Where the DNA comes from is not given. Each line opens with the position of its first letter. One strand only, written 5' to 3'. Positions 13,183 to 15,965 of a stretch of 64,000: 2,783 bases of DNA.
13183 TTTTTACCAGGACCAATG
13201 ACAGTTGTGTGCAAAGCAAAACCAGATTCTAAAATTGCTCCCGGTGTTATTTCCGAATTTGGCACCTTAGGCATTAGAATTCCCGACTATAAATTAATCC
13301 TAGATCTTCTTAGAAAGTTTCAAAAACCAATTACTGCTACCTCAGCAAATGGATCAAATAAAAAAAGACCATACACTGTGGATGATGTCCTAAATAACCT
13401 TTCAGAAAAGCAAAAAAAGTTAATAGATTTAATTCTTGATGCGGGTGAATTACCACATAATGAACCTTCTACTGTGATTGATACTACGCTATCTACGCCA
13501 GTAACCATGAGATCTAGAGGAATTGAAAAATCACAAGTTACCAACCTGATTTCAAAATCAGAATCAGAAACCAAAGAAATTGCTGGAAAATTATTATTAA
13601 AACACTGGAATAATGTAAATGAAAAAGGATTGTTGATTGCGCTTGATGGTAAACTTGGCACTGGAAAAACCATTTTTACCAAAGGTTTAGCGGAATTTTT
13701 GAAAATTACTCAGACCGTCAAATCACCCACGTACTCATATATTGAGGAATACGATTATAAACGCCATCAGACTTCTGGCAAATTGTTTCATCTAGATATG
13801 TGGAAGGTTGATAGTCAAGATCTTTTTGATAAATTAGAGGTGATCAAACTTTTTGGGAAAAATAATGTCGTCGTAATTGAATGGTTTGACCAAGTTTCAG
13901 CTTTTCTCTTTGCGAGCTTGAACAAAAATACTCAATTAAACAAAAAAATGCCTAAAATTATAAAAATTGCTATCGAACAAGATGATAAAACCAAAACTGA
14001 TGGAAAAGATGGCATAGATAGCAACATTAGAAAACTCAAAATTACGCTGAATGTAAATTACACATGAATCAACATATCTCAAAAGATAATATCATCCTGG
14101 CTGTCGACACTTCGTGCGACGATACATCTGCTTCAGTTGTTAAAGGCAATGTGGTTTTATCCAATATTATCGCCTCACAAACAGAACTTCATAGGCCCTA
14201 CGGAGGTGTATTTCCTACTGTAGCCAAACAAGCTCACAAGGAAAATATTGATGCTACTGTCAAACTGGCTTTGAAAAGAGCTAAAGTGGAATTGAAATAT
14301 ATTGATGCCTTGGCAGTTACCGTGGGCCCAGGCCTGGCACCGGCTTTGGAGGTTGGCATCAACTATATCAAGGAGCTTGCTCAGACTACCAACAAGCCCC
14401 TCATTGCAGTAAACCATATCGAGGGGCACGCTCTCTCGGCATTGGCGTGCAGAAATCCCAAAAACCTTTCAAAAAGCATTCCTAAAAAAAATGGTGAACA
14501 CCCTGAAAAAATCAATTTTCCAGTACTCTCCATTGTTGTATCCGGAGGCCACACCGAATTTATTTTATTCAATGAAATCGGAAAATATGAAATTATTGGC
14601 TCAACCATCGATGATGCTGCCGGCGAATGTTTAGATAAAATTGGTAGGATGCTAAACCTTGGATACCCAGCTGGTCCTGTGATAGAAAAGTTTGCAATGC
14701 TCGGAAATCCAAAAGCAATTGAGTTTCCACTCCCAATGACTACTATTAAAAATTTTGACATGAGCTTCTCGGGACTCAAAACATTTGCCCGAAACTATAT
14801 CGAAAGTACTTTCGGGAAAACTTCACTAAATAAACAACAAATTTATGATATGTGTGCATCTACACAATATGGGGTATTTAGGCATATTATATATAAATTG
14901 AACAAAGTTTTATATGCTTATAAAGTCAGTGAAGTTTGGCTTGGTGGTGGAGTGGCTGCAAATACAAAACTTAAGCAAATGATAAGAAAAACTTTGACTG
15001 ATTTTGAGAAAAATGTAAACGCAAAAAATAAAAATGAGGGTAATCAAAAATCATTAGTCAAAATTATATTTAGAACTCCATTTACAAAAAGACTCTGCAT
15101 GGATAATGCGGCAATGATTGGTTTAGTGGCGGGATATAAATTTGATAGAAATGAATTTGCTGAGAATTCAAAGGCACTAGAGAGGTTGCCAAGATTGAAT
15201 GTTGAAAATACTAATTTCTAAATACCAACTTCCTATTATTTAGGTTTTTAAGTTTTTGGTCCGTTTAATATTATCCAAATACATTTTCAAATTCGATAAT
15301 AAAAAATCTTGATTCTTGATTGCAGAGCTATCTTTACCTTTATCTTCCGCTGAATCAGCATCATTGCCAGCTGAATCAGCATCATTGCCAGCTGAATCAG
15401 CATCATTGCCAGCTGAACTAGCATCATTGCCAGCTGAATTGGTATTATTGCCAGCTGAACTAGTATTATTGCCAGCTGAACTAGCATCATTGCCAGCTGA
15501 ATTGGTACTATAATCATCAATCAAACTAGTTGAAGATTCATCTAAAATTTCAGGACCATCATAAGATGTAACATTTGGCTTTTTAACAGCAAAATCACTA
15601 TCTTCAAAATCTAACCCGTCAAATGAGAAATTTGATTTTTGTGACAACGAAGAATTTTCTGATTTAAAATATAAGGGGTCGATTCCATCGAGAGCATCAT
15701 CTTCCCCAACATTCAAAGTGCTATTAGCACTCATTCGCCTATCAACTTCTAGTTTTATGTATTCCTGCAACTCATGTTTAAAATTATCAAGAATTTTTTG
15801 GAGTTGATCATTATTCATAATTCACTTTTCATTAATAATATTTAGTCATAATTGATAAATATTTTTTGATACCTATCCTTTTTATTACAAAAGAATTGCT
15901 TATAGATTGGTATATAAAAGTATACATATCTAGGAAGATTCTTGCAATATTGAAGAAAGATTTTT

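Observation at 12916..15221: t6A biosynthesis operon with a TsaC(YrdC)-TsaE fusion directly coupled to tsaD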

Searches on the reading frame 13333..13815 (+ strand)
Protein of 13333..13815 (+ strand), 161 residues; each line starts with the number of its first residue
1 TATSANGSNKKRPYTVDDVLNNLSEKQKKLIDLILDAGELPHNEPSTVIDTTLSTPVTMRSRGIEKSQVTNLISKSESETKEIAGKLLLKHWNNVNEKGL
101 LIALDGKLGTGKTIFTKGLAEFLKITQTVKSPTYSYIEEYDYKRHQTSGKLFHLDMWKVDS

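Call 53: search_protein_representatives(protein=window:13333-13815:+)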
Query: 161 residues. Proteins with E-value up to 0.001 (for the whole library): 3364; up to 1e-10: 194; up to 1e-30: 21. The best 150 are listed.
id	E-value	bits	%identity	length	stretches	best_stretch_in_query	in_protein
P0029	2.1e-64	232.1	72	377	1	1-160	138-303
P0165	1.2e-61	223.1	68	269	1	1-161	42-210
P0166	1.3e-54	200.3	62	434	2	63-161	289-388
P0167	9.3e-54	197.5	60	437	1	1-161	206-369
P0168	1.7e-45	170.7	53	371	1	1-160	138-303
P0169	3.2e-43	163.3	54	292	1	1-160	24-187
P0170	3.7e-42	159.8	54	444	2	72-160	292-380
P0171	2.3e-41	157.2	63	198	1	35-161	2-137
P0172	9.5e-39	148.8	48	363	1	1-160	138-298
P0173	2.1e-38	147.7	50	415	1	1-160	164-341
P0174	2.0e-37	144.4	50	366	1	1-161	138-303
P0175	5.7e-37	143.0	47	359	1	1-160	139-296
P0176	6.8e-36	139.5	51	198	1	27-160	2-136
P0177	3.0e-35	137.4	49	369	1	1-160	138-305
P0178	5.5e-35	136.6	48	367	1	1-159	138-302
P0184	4.3e-31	123.9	43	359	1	1-158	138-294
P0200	2.7e-27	111.6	39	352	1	1-159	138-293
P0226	8.4e-25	103.5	36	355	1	1-160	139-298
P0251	2.2e-22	95.7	35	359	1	1-159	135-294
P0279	5.2e-19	84.7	32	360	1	1-158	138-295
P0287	3.1e-18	82.2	33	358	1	1-159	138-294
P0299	1.4e-16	76.8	36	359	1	1-159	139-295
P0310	2.9e-15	72.6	35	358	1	1-158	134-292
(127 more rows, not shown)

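Call 59: list_cluster_members(proteins=[P0168, P0172, P0184, P0200, P0226, P0251, P0279, P0287, P0299, P0310])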
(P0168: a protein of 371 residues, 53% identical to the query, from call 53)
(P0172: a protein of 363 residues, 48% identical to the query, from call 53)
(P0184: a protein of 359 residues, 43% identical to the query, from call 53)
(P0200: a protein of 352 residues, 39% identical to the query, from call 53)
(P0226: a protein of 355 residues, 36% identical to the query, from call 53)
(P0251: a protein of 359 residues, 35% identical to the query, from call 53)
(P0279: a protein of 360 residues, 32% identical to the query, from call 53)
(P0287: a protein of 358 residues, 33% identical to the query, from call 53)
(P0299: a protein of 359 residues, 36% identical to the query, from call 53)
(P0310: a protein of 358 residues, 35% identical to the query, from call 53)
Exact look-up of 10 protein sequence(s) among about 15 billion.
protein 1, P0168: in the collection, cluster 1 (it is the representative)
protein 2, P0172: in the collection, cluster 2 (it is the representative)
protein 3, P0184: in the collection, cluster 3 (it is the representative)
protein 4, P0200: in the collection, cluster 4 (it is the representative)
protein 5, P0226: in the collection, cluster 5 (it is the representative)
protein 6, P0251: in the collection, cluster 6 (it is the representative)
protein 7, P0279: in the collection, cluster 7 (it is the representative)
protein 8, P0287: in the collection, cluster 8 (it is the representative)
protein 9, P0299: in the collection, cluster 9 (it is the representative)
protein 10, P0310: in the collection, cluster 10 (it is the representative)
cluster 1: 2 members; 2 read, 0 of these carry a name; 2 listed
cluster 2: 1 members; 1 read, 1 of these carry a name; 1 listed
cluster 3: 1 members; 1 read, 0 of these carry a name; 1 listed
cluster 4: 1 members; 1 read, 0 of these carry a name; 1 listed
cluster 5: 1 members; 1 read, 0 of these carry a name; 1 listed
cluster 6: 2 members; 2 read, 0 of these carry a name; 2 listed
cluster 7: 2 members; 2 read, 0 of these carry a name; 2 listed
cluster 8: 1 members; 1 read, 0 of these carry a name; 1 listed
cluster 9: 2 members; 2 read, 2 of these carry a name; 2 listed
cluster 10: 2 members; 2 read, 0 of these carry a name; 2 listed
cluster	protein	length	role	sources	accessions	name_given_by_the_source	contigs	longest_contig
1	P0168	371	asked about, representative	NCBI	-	-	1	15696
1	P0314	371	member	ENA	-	-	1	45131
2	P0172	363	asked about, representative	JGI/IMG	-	L-threonylcarbamoyladenylate synthase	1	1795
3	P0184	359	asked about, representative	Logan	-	-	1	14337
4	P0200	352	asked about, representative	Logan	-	-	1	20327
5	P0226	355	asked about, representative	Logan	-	-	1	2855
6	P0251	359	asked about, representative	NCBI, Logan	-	-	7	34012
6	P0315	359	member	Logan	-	-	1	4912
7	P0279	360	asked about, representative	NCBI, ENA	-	-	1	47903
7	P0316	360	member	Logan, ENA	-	-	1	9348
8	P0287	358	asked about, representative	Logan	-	-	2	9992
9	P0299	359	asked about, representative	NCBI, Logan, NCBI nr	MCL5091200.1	MAG: L-threonylcarbamoyladenylate synthase [Patescibacteria group bacterium] | L-threonylcarbamoyladenylate synthase [Patescibacteria group bacterium]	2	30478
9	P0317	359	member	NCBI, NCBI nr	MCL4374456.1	L-threonylcarbamoyladenylate synthase [Patescibacteria group bacterium]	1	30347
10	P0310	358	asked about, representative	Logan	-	-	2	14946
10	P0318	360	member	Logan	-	-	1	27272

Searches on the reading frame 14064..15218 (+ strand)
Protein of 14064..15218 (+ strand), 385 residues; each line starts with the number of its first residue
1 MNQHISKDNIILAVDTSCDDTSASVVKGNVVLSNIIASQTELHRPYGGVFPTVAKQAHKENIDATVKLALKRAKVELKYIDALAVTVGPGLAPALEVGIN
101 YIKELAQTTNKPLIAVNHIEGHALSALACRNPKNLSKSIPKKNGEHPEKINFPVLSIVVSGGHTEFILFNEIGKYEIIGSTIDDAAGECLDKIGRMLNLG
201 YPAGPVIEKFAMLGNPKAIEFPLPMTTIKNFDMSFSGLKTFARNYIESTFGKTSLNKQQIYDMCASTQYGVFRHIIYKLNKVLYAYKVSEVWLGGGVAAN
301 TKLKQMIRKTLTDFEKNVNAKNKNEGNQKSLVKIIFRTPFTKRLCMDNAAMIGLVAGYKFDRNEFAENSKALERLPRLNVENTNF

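Call 3: search_protein_families(library=pfam, proteins=[window:14064-15218:+], max_evalue=0.01)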
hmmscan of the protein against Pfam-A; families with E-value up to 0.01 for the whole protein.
window:14064-15218:+ (385 aa): 3 families
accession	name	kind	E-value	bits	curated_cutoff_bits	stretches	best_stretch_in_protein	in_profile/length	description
PF00814.31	TsaD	-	1.6e-73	248.1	24.8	1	31-352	2-262/264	tRNA N6-adenosine threonylcarbamoyltransferase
PF02543.21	Carbam_trans_N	-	0.00091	19.2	24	0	241-310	255-323/346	Carbamoyltransferase N-terminus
PF22521.2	HypF_C_2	-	0.003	17.8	27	1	253-319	159-225/241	Carbamoyltransferase, Kae1-like Domain, second subdomain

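Call 4: search_protein_families(library=ncbifam, proteins=[window:14064-15218:+], max_evalue=0.01)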
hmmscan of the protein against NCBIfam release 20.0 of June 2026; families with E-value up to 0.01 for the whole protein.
window:14064-15218:+ (385 aa): 8 families
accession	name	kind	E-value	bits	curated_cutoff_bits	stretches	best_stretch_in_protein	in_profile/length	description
TIGR03723.1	T6A_TsaD_YgjD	equivalog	2.5e-95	319.2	296.1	1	11-359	1-312/314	tRNA (adenosine(37)-N6)-threonylcarbamoyltransferase complex transferase subunit TsaD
TIGR00329.1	gcp_kae1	subfamily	2e-85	286.7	207.8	1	12-353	1-305/305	tRNA (adenosine(37)-N6)-threonylcarbamoyltransferase complex transferase subunit TsaD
NF007174.0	PRK09605.1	equivalog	1.2e-47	162.6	447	2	150-319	122-277/535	bifunctional N(6)-L-threonylcarbamoyladenine synthase/serine/threonine protein kinase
TIGR03722.2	arch_KAE1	equivalog_domain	1.4e-47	162.4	375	1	12-321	2-277/323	KEOPS complex N(6)-L-threonylcarbamoyladenine synthase Kae1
TIGR03725.1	T6A_YeaZ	equivalog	3.5e-11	43.5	69.3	1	11-127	1-102/212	tRNA (adenosine(37)-N6)-threonylcarbamoyltransferase complex dimerization subunit type 1 TsaB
NF007151.0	PRK09585.3-6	equivalog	4.2e-05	22.4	599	1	236-315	265-345/396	anhydro-N-acetylmuramic acid kinase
NF007142.0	PRK09585.2-1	equivalog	0.0037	16.3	435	1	237-320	252-333/384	anhydro-N-acetylmuramic acid kinase AnmK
NF007148.0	PRK09585.3-2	equivalog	0.0066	15.2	387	0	238-319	257-335/386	anhydro-N-acetylmuramic acid kinase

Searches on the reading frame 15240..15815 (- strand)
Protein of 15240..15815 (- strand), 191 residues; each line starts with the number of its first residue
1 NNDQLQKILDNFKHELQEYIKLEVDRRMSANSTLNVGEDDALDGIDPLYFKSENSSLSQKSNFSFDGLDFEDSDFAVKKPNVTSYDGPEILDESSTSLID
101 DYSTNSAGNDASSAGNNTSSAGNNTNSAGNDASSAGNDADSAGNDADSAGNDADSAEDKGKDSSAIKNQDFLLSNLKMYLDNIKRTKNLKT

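Call 42: search_protein_families(library=ncbifam, proteins=[window:15240-15815:-], max_evalue=1)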
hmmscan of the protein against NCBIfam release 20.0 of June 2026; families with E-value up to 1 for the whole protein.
window:15240-15815:- (191 aa): 1 family
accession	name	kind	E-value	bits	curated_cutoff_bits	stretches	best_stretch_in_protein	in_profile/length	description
NF040598.1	Ala_zip_lipo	subfamily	0.035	14.6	43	1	110-159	30-79/90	Lpp/OprI family alanine-zipper lipoprotein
